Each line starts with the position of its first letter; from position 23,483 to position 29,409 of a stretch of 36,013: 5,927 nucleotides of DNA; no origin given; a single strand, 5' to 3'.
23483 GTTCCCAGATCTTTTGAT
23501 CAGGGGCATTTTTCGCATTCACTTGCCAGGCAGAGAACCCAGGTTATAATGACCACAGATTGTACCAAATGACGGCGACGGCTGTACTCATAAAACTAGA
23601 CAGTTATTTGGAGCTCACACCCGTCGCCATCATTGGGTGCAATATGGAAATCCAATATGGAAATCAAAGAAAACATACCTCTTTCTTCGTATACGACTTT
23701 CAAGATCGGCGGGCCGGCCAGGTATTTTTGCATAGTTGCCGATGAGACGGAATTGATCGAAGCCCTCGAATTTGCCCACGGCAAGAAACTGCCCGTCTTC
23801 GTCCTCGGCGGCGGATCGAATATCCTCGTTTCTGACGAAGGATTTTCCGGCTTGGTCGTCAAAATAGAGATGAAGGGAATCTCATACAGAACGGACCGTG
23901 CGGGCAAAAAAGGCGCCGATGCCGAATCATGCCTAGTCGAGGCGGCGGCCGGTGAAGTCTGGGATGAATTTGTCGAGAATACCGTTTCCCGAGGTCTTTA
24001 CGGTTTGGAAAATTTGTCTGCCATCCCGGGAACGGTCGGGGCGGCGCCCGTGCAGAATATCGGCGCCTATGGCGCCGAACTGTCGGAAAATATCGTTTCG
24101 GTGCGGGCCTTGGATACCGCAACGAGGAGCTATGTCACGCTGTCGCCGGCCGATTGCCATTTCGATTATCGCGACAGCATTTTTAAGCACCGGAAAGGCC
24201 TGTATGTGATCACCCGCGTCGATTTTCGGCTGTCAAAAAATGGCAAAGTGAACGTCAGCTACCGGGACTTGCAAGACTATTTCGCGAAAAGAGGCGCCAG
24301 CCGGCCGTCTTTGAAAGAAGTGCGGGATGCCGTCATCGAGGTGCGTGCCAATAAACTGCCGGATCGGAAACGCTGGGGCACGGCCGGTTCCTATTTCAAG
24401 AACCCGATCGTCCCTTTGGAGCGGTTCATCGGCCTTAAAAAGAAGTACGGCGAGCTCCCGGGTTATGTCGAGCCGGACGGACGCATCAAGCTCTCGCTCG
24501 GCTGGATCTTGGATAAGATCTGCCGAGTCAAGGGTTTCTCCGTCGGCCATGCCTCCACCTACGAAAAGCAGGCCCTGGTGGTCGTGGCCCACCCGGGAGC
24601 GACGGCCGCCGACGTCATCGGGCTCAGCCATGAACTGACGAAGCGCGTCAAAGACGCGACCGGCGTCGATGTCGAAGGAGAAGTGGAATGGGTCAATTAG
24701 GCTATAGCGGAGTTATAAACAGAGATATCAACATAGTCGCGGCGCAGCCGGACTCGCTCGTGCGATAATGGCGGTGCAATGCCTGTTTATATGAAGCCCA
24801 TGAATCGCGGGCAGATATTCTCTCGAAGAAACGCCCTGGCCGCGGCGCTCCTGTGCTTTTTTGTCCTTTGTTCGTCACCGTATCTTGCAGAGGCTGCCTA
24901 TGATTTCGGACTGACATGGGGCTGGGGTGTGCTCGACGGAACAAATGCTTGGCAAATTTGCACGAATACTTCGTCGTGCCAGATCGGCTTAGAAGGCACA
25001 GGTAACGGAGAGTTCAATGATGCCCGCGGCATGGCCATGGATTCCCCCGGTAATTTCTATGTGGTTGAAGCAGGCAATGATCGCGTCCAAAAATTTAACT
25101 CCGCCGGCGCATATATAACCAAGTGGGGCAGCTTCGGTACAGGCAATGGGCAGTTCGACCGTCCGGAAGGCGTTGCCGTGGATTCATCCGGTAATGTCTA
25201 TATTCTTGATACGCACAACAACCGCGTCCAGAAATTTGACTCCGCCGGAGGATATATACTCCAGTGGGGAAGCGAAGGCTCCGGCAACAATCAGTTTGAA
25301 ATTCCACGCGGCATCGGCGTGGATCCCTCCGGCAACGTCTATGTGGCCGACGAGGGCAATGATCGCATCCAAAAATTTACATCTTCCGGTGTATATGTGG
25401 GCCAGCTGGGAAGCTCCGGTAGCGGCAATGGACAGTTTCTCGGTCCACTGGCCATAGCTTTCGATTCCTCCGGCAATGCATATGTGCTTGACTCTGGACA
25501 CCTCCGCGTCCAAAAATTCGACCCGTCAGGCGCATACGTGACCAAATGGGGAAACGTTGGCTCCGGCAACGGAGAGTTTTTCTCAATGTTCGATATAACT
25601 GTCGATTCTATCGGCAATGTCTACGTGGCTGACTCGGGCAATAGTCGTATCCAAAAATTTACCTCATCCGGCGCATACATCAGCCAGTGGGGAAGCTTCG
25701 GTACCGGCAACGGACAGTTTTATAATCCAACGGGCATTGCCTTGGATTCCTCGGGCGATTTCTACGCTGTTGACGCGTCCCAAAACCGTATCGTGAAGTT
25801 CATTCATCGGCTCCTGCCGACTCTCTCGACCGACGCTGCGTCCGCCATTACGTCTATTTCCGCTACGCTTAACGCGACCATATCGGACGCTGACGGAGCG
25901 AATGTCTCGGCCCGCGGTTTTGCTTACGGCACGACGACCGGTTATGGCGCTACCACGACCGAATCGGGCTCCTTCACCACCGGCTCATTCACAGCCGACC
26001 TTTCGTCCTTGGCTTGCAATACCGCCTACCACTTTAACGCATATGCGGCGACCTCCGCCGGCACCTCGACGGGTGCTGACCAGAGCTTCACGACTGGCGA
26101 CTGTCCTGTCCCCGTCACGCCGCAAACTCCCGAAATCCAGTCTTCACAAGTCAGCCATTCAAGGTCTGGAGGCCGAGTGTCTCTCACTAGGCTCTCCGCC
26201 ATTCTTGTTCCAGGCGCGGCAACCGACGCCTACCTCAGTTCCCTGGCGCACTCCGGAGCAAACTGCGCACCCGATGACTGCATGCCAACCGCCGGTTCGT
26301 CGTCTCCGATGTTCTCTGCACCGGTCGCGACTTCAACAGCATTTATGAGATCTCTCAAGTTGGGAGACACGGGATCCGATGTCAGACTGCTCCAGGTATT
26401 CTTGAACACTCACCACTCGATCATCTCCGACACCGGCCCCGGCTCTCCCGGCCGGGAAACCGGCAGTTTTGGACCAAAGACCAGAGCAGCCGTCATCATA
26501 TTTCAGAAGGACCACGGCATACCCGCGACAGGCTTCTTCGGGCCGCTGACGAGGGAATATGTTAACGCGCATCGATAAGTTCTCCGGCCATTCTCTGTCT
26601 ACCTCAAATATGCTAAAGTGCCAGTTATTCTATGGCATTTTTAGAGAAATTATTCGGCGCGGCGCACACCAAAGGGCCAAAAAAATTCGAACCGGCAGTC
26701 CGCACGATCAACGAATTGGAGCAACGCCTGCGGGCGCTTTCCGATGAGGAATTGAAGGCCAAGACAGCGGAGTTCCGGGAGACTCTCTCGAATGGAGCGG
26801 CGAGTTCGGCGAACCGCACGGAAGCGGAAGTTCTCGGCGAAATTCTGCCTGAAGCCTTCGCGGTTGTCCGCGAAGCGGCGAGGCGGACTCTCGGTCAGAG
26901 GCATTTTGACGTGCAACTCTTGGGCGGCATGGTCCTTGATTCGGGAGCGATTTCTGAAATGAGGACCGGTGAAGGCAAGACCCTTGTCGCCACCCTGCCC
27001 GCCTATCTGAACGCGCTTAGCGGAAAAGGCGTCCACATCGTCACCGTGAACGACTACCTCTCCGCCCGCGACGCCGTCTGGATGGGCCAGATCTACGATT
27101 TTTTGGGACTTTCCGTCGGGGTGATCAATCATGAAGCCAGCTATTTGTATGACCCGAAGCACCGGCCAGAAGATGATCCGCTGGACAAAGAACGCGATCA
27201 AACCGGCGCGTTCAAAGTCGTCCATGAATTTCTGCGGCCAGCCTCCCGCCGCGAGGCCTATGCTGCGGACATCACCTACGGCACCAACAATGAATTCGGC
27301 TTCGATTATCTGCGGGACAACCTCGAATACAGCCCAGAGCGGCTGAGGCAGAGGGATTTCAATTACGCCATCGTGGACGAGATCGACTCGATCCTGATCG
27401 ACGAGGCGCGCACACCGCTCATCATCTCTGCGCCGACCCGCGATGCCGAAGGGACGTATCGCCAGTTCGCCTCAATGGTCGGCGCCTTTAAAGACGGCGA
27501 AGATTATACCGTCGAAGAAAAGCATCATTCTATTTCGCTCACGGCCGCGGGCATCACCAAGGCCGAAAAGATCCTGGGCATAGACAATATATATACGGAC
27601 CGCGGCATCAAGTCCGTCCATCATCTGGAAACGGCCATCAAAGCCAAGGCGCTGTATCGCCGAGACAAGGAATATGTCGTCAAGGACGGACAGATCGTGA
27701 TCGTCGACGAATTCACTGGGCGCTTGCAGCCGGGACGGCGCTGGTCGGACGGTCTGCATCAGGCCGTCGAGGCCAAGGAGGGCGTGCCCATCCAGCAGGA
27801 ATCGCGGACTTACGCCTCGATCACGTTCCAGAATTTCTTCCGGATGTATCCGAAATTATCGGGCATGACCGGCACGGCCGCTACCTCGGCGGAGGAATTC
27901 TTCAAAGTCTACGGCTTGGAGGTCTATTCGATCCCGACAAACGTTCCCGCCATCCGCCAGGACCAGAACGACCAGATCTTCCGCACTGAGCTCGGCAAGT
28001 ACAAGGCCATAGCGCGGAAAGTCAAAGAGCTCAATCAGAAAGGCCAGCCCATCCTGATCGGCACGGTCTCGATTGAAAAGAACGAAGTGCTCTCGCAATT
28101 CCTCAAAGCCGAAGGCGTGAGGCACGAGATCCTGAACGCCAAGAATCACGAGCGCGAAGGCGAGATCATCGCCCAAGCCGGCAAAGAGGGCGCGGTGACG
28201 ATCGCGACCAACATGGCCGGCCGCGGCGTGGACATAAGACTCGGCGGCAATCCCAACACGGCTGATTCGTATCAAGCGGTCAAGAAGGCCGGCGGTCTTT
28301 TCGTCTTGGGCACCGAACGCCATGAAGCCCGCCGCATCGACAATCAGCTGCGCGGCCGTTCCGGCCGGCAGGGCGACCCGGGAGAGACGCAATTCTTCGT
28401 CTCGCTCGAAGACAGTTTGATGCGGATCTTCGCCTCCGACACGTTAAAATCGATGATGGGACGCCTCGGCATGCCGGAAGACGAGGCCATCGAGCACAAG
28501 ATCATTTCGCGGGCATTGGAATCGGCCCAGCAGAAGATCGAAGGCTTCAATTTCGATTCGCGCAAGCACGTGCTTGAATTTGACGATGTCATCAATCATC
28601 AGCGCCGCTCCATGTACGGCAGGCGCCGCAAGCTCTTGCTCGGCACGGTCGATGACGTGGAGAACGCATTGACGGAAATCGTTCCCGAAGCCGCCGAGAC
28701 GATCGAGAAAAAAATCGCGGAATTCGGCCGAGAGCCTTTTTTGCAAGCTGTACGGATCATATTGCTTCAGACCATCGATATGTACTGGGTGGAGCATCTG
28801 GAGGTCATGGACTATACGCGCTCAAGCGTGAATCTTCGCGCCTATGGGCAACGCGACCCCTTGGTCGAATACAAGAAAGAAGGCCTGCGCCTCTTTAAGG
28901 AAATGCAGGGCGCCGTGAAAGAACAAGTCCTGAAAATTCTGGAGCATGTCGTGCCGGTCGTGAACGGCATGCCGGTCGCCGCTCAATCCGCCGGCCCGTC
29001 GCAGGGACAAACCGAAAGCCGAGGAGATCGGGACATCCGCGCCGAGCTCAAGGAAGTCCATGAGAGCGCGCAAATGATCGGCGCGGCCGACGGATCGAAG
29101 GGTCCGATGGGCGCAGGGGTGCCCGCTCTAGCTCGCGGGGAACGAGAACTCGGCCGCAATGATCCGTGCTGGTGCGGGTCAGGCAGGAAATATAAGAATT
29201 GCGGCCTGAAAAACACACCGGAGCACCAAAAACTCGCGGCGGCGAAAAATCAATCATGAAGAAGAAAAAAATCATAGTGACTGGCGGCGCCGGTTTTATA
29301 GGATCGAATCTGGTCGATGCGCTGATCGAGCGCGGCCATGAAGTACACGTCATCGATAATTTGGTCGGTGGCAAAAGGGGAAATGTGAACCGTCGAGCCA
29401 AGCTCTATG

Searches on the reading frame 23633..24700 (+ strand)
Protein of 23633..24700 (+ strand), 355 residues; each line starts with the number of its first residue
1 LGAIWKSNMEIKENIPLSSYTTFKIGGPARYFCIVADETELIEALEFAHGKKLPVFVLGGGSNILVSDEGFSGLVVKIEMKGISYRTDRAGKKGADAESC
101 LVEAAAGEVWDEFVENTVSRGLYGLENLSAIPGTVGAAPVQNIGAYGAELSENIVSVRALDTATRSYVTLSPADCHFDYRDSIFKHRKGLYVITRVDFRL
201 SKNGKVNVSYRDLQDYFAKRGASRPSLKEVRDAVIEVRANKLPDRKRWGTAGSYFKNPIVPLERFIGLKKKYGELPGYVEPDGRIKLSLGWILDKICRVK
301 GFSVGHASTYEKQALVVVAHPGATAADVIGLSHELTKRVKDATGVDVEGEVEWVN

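Call 5: search_protein_families(library=pfam, proteins=[window:23633-24700:+], max_evalue=0.01)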
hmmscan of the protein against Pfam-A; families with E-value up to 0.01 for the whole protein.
window:23633-24700:+ (355 aa): 2 families
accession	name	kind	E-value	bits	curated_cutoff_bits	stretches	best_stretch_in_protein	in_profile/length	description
PF01565.28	FAD_binding_4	-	1.3e-21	77.2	26.4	1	31-165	3-133/139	FAD binding domain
PF02873.21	MurB_C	-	2.4e-18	66.6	27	1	229-354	1-99/99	UDP-N-acetylenolpyruvoylglucosamine reductase, C-terminal domain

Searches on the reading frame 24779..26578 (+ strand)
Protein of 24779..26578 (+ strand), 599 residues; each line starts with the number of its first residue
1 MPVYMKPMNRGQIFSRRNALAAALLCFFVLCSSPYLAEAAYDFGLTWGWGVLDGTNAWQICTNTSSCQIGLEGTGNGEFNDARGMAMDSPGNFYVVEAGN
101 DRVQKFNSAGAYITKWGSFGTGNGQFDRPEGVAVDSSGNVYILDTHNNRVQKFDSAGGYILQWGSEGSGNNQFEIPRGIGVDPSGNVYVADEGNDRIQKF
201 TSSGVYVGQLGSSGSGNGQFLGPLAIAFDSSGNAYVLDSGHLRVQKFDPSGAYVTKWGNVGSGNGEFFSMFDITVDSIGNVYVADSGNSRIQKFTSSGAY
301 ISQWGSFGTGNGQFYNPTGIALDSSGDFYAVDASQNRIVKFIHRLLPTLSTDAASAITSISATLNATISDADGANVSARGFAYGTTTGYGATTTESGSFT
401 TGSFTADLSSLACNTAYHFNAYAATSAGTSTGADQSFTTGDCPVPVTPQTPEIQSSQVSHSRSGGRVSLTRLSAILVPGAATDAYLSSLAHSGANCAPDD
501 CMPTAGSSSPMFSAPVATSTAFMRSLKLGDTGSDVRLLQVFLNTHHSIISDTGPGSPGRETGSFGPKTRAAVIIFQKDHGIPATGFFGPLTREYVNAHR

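Call 5: search_protein_families(library=pfam, proteins=[window:24779-26578:+], max_evalue=0.01)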
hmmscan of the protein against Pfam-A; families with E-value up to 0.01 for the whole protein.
window:24779-26578:+ (599 aa): 9 families
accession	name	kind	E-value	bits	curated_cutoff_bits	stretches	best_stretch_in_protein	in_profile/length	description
PF01436.27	NHL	-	3.5e-44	147.1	20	5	126-153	1-28/28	NHL repeat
PF17170.10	DUF5128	-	1.2e-18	67.9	22.9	3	233-293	55-116/321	6-bladed beta-propeller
PF06739.17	SBBP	-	1.5e-11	44.5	20.5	1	175-190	14-29/38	Beta-propeller repeat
PF01471.23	PG_binding_1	-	8.3e-11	42.4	23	1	531-592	1-54/57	Putative peptidoglycan binding domain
PF25021.1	TEN_NHL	-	1.2e-10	41.3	27.1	0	172-213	140-179/357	Teneurin NHL domain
PF08450.18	SGL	-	4.6e-10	39.9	26.3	1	79-208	88-218/246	SMP-30/Gluconolactonase/LRE-like region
PF22701.2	Mala_s_1-like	-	2e-09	37.9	27.5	1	83-189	43-145/195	Mal s 1 allergenic protein-like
PF13449.12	Phytase-like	-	5.3e-06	27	27.6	0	178-210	72-104/284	Esterase-like activity of phytase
PF06977.17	SdiA-regulated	-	5.3e-05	23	21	0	125-144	221-240/249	SdiA-regulated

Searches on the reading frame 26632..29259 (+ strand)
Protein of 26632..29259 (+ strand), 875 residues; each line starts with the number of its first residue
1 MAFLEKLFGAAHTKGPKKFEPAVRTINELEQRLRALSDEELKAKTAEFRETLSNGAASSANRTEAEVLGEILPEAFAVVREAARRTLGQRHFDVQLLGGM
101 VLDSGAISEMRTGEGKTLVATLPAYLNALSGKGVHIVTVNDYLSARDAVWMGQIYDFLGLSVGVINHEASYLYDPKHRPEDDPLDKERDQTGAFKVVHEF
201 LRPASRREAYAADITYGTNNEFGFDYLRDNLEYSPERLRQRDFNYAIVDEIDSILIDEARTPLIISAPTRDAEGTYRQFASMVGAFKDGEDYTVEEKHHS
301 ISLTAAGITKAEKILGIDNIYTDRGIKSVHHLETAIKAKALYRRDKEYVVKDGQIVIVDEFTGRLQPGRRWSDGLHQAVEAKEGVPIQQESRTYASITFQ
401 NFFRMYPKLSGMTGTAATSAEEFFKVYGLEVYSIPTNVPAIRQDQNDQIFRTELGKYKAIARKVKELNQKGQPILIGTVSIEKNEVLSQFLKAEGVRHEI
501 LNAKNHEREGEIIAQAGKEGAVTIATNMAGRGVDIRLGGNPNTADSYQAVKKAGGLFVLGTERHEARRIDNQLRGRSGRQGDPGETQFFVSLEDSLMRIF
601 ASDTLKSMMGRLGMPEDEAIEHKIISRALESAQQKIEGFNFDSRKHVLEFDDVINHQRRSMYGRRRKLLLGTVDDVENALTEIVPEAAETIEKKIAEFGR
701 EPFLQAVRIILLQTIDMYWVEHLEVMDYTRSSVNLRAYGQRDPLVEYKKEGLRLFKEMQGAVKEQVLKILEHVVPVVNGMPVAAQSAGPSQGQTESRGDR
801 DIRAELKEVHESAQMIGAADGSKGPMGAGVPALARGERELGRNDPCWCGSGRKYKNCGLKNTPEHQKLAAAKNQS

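Call 5: search_protein_families(library=pfam, proteins=[window:26632-29259:+], max_evalue=0.01)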
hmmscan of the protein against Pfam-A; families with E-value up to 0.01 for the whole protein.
window:26632-29259:+ (875 aa): 6 families
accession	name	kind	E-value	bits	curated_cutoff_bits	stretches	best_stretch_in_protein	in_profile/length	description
PF07517.20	SecA_DEAD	-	4.8e-121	403.9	24.6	1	5-423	2-289/290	SecA DEAD-like domain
PF21090.3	P-loop_SecA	-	1.3e-80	270.2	27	2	439-543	1-105/205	SecA P-loop domain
PF07516.18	SecA_SW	-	1.2e-45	156.5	26.7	2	681-772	109-198/200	SecA Wing and Scaffold domain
PF01043.26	SecA_PP_bind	-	7.2e-40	136.4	23.5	1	273-380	3-110/110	SecA preprotein cross-linking domain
PF02810.21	SEC-C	-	9e-08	32.3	20.4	1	842-857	1-16/19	SEC-C motif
PF00271.37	Helicase_C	-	0.0086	16.8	23.5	0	462-536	8-82/110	Helicase conserved C-terminal domain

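Call 8: find_encoding_contigs(protein=window:26632-29259:+, flank=10000, max_places=6)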
Protein window:26632-29259:+ (875 aa): 1 contig read that carries it; 1 place shown.
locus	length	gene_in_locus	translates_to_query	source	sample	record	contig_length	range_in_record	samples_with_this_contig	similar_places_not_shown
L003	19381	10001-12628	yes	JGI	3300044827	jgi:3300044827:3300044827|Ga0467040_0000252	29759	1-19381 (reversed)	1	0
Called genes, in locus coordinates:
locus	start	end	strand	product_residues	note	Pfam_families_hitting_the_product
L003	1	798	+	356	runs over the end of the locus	PF13579:Glyco_trans_4_4, PF13439:Glyco_transf_4, PF00534:Glycos_transf_1, PF13692:Glyco_trans_1_4, PF13524:Glyco_trans_1_2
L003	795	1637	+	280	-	PF05050:Methyltransf_21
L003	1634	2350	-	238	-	PF05050:Methyltransf_21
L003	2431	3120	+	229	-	-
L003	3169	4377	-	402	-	PF01943:Polysacc_synt, PF13440:Polysacc_synt_3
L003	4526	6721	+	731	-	PF04932:Wzy_C, PF00515:TPR_1 (faint), PF13432:TPR_16 (faint), PF07719:TPR_2 (faint), PF12895:ANAPC3 (faint), PF13174:TPR_6 (faint), PF13181:TPR_8 (faint), PF14559:TPR_19 (weak), +2 more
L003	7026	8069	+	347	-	PF01565:FAD_binding_4, PF02873:MurB_C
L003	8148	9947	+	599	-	PF25021:TEN_NHL (faint), PF06739:SBBP (faint), PF08450:SGL (faint), PF13449:Phytase-like (faint), PF01436:NHL, PF17170:DUF5128 (weak), PF01471:PG_binding_1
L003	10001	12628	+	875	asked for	PF07517:SecA_DEAD, PF01043:SecA_PP_bind, PF21090:P-loop_SecA, PF07516:SecA_SW, PF02810:SEC-C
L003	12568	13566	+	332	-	PF05368:NmrA, PF01073:3Beta_HSD, PF01370:Epimerase, PF02719:Polysacc_synt_2, PF04321:RmlD_sub_bind, PF07993:NAD_binding_4 (faint), PF13460:NAD_binding_10, PF16363:GDP_Man_Dehyd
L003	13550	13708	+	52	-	-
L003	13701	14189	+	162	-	PF00293:NUDIX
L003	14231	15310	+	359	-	PF01594:AI-2E_transport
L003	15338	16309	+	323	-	PF01018:GTP1_OBG, PF01926:MMR_HSR1, PF02421:FeoB_N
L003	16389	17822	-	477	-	PF02934:GatB_N, PF02637:GatB_Yqey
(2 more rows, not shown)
